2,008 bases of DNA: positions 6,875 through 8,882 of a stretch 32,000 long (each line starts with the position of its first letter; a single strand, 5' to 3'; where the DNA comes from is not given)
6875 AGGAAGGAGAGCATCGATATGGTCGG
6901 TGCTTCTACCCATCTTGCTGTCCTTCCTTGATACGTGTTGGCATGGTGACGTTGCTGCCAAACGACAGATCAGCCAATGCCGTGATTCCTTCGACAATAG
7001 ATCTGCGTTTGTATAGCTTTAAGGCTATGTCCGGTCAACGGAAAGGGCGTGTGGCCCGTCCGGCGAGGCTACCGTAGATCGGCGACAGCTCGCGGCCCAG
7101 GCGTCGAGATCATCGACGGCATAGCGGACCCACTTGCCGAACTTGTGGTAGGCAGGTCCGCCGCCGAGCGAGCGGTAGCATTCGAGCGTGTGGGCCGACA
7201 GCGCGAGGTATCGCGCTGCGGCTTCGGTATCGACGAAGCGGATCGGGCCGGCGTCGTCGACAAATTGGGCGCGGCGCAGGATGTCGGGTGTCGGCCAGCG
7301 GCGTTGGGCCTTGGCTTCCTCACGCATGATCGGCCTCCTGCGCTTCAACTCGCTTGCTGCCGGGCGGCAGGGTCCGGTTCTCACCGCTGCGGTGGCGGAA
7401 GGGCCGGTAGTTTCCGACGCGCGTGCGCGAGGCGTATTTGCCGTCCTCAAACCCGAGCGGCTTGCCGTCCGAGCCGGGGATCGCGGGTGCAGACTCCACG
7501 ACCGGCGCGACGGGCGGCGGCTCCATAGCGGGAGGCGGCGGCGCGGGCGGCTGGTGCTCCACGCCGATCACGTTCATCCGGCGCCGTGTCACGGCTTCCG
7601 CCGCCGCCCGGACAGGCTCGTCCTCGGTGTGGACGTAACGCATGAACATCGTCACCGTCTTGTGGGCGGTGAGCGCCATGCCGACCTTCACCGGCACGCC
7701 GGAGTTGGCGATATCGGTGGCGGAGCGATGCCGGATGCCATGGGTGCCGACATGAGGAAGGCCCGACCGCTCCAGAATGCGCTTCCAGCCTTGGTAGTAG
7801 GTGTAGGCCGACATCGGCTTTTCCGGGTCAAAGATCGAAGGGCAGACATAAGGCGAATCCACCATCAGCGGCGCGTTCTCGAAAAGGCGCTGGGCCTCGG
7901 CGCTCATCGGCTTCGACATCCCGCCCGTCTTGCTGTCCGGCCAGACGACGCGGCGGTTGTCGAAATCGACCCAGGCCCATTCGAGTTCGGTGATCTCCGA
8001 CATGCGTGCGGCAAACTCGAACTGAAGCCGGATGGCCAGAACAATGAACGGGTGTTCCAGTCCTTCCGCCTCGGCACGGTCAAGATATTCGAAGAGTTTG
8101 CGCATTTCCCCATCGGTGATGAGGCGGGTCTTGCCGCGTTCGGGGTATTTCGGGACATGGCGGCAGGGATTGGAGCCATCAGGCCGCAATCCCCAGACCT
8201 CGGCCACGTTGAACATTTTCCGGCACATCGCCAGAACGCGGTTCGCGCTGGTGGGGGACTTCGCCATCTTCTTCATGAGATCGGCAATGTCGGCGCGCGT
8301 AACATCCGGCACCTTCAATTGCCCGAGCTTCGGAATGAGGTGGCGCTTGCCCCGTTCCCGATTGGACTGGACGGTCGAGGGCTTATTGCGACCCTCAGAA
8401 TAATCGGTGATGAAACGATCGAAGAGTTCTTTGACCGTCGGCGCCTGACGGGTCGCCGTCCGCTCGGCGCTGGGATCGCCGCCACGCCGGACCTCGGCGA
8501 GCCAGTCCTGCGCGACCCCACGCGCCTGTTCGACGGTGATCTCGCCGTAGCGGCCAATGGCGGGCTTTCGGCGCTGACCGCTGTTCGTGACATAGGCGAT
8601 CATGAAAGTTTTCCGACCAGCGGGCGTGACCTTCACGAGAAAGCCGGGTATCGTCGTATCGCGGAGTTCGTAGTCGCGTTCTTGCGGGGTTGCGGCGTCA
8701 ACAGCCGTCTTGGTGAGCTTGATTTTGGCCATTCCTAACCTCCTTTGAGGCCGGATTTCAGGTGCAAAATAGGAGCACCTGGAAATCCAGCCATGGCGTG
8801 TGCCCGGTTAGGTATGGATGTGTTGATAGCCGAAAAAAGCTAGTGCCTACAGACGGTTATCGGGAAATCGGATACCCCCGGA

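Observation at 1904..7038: Six-gene, translationally coupled ABC-3C-type conflict operon with its own XRE regulator and two extra genes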

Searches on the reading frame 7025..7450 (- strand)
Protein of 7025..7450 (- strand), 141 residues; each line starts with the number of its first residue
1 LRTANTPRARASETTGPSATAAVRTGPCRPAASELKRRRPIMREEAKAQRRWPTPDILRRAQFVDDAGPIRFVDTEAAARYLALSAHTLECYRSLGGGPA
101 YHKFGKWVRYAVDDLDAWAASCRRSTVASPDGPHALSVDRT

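Call 3: search_protein_families(library=pfam, proteins=[window:7025-7450:-], max_evalue=0.01)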
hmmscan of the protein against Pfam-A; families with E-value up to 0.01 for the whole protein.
window:7025-7450:- (141 aa): 1 family
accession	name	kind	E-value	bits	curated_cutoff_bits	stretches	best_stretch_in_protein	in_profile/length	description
PF12728.13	HTH_17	-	8.7e-07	29.6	27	1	74-122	3-50/51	Helix-turn-helix domain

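Call 4: search_protein_families(library=padloc, proteins=[window:7025-7450:-], max_evalue=0.01)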
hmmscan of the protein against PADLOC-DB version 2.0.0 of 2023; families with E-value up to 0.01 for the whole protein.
window:7025-7450:- (141 aa): 0 families

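Call 14: search_protein_families(library=ncbifam, proteins=[window:7025-7450:-], max_evalue=0.01)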
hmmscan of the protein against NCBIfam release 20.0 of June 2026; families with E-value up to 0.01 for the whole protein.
window:7025-7450:- (141 aa): 0 families

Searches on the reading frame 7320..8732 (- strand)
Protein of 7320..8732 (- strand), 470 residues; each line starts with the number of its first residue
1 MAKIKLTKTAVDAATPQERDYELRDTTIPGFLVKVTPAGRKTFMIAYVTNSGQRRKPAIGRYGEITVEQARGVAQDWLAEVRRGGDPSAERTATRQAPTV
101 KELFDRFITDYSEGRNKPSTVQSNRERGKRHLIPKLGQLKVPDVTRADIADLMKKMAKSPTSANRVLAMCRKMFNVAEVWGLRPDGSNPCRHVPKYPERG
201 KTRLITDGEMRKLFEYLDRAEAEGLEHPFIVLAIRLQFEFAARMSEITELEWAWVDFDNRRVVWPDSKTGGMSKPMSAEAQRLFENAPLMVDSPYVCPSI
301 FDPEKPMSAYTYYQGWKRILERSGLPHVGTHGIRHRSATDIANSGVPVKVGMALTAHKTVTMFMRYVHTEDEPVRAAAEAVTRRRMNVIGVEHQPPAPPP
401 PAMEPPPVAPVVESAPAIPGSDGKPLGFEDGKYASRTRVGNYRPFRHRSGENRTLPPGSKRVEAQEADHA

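Call 3: search_protein_families(library=pfam, proteins=[window:7320-8732:-], max_evalue=0.01)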
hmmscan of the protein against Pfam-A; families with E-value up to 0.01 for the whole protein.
window:7320-8732:- (470 aa): 4 families
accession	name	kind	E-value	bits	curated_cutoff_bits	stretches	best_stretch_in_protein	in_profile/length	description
PF00589.27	Phage_integrase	-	1.4e-18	67.7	27.1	1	209-371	7-170/172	Phage integrase family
PF13356.12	Arm-DNA-bind_3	-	2.6e-17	63.2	27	1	6-93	1-82/83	Arm DNA-binding domain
PF22022.2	Phage_int_M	-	2.1e-08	34.7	27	1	102-183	3-85/96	Phage integrase central domain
PF14659.12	Phage_int_SAM_3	-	5.6e-07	30.1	22.6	1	99-156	1-57/58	Phage integrase, N-terminal SAM-like domain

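Call 4: search_protein_families(library=padloc, proteins=[window:7320-8732:-], max_evalue=0.01)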
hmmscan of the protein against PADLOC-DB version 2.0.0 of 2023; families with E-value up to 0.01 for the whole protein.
window:7320-8732:- (470 aa): 0 families

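Call 14: search_protein_families(library=ncbifam, proteins=[window:7320-8732:-], max_evalue=0.01)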
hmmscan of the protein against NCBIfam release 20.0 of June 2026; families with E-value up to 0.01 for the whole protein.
window:7320-8732:- (470 aa): 5 families
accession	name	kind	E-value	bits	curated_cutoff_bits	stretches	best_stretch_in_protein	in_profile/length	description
NF007246.0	PRK09692.1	domain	5.7e-11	41.7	434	1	5-358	7-364/413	integrase domain-containing protein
NF040815.2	recomb_XerA_Arch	equivalog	2e-07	30.9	220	1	150-375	48-260/263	site-specific tyrosine recombinase/integron integrase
TIGR02225.1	recomb_XerD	equivalog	4.3e-06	26.3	329.6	1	140-376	37-281/290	site-specific tyrosine recombinase XerD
NF001399.0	PRK00283.1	subfamily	1.7e-05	24.3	279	1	139-377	46-291/300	tyrosine recombinase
TIGR02224.1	recomb_XerC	equivalog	0.00013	21.5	335.15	0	144-262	44-162/295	tyrosine recombinase XerC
